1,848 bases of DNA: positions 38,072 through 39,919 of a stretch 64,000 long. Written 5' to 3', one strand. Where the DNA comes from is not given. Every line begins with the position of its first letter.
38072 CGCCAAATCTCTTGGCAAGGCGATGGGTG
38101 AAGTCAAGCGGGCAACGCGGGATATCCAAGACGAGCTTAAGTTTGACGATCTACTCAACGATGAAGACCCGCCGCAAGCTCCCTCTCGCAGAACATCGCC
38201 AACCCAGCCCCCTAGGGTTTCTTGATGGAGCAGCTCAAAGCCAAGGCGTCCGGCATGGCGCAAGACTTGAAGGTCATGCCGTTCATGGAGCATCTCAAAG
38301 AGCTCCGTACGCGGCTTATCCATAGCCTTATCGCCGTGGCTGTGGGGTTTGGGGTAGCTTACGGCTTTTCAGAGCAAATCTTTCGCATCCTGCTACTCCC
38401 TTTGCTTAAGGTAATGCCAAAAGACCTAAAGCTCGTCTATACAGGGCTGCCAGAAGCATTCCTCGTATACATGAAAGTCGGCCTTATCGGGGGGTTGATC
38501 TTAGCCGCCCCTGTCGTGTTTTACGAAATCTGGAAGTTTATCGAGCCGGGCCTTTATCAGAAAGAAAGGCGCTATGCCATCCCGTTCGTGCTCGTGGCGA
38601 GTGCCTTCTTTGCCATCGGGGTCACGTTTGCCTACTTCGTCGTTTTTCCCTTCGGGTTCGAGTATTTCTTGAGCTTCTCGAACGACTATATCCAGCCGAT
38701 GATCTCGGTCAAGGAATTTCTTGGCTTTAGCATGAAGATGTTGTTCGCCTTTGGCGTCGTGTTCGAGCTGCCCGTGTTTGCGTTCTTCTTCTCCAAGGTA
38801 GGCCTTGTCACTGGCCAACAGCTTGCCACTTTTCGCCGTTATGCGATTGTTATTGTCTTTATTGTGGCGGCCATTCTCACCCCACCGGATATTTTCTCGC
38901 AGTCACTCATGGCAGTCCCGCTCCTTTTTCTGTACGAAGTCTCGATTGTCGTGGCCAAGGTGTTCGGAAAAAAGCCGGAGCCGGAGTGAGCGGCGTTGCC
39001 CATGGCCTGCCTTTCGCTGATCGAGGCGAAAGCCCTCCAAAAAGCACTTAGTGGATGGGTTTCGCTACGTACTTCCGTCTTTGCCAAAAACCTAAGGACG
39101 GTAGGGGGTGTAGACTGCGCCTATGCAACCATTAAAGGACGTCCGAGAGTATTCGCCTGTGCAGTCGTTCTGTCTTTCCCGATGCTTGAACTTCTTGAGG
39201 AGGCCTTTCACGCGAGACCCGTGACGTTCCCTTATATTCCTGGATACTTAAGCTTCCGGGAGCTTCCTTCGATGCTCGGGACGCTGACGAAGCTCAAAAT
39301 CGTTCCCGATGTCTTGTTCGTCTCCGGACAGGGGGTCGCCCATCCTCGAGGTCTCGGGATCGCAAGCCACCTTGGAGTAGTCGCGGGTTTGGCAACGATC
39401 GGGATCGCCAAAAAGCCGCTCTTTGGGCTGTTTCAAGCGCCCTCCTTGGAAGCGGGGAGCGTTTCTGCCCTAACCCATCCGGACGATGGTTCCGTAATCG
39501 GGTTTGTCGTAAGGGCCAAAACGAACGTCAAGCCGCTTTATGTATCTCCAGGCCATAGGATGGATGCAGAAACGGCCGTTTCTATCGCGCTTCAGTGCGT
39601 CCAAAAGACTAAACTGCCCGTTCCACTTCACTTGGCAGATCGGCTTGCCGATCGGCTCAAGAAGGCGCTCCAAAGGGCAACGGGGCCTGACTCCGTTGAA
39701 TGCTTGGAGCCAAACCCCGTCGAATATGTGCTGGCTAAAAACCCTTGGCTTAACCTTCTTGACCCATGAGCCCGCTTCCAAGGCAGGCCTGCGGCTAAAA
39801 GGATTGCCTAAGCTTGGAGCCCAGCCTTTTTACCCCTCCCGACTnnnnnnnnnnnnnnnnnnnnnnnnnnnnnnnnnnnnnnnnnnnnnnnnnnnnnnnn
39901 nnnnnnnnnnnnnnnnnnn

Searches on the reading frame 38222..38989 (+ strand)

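Call 9: search_protein_families(library=pfam, proteins=[window:38222-38989:+], max_evalue=0.00001)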
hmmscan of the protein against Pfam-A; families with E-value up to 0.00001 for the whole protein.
window:38222-38989:+ (255 aa): 1 family
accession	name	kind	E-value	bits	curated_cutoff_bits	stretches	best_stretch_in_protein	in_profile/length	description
PF00902.23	TatC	-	2.9e-74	249.8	25.1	1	23-233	1-208/208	Sec-independent protein translocase protein (TatC)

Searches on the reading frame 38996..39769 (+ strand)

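Call 9: search_protein_families(library=pfam, proteins=[window:38996-39769:+], max_evalue=0.00001)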
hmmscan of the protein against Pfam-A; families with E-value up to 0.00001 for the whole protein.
window:38996-39769:+ (257 aa): 1 family
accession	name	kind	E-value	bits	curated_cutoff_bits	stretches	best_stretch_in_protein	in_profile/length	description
PF04493.20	Endonuclease_5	-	2.1e-66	223.8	23.4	1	28-216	12-198/198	Endonuclease V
